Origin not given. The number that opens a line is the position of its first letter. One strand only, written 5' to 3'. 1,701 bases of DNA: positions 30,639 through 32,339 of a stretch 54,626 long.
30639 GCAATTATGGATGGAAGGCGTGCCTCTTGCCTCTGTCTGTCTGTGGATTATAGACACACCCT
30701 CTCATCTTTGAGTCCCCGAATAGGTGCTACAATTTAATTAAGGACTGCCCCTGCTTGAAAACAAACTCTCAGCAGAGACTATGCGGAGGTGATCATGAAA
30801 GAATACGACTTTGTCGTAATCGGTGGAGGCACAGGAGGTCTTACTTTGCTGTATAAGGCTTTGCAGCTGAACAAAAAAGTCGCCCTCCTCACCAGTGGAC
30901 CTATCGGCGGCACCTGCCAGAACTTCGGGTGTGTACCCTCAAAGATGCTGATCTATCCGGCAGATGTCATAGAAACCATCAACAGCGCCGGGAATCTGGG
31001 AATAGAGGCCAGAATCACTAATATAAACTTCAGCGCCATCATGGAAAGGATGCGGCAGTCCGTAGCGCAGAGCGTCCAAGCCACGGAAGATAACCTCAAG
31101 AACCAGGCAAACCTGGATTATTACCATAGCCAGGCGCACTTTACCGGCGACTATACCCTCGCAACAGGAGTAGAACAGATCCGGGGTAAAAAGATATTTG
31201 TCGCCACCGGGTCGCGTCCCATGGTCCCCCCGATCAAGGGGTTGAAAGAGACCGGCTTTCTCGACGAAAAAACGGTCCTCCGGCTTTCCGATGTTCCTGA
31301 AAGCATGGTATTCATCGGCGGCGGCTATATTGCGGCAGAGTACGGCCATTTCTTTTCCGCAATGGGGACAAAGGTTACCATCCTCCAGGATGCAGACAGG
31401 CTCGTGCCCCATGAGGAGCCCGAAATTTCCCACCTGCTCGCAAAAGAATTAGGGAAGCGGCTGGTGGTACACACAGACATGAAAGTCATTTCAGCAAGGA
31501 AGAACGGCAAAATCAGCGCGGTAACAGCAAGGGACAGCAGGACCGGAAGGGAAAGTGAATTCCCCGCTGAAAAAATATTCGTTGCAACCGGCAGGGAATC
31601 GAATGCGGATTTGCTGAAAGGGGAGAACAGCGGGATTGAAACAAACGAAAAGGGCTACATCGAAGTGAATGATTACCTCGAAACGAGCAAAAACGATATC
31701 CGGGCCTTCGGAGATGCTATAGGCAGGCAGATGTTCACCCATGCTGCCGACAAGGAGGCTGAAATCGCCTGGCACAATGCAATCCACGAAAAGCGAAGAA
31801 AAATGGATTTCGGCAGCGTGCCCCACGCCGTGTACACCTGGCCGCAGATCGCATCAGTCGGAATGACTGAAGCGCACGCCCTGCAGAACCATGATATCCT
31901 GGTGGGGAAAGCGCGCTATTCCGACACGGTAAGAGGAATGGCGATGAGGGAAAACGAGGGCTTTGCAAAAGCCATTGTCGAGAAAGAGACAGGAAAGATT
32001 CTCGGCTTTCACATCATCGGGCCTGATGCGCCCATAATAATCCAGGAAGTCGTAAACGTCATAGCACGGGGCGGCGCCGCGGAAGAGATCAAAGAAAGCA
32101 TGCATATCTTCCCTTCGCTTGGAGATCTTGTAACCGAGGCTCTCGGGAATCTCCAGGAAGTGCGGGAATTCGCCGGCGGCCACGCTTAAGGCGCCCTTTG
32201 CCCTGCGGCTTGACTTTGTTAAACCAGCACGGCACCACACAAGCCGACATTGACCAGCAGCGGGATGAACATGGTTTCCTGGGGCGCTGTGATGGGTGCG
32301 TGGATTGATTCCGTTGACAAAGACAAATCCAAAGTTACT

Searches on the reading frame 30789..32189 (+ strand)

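Call 59: search_protein_families(library=ncbifam, proteins=[window:30789-32189:+], max_evalue=1e-15)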
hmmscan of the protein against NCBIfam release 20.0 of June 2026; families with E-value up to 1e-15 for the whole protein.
window:30789-32189:+ (466 aa): 27 families (the best 25 are shown)
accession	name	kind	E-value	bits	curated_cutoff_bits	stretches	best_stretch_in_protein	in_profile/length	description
NF004947.0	PRK06292.2-5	equivalog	7.6e-169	562.5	592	1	3-461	1-464/474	dihydrolipoyl dehydrogenase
NF004946.0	PRK06292.2-4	subfamily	1.4e-121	406.6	634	1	3-457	1-472/487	dihydrolipoyl dehydrogenase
NF005884.0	PRK07846.1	equivalog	2.1e-112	376.1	501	1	3-456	1-452/454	mycothione reductase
TIGR02053.1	MerA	equivalog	2.9e-105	352.9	454.45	1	6-446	1-444/465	mercury(II) reductase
TIGR01350.1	lipoamide_DH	equivalog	5.3e-103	345.2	408.8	1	5-454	1-453/461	dihydrolipoyl dehydrogenase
TIGR03452.1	mycothione_red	equivalog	1.7e-102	343.7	635.65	1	4-452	1-449/452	mycothione reductase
NF004944.0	PRK06292.2-2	equivalog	4.1e-98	329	619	1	3-460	1-457/460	dihydrolipoyl dehydrogenase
NF004991.0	PRK06370.1-3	subfamily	5.8e-91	305.5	620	1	4-451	34-483/509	FAD-containing oxidoreductase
NF004992.0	PRK06370.1-4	equivalog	1.4e-88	297.3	629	1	3-458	2-458/459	FAD-containing oxidoreductase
NF004776.0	PRK06116.1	equivalog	6.6e-79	266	480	1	3-444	2-442/450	glutathione-disulfide reductase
NF004939.0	PRK06292.1-1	equivalog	1.6e-72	244.7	435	1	3-456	3-459/476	dihydrolipoyl dehydrogenase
NF004943.0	PRK06292.2-1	equivalog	5e-72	243.1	432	1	3-451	1-451/456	dihydrolipoyl dehydrogenase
TIGR01424.1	gluta_reduc_2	equivalog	6.6e-72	242.5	606.05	1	5-445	2-439/446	glutathione-disulfide reductase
NF004945.0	PRK06292.2-3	equivalog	6.7e-72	242.9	494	1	3-446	1-443/457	dihydrolipoyl dehydrogenase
NF003585.0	PRK05249.1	equivalog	1e-71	242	465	1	3-444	4-446/464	Si-specific NAD(P)(+) transhydrogenase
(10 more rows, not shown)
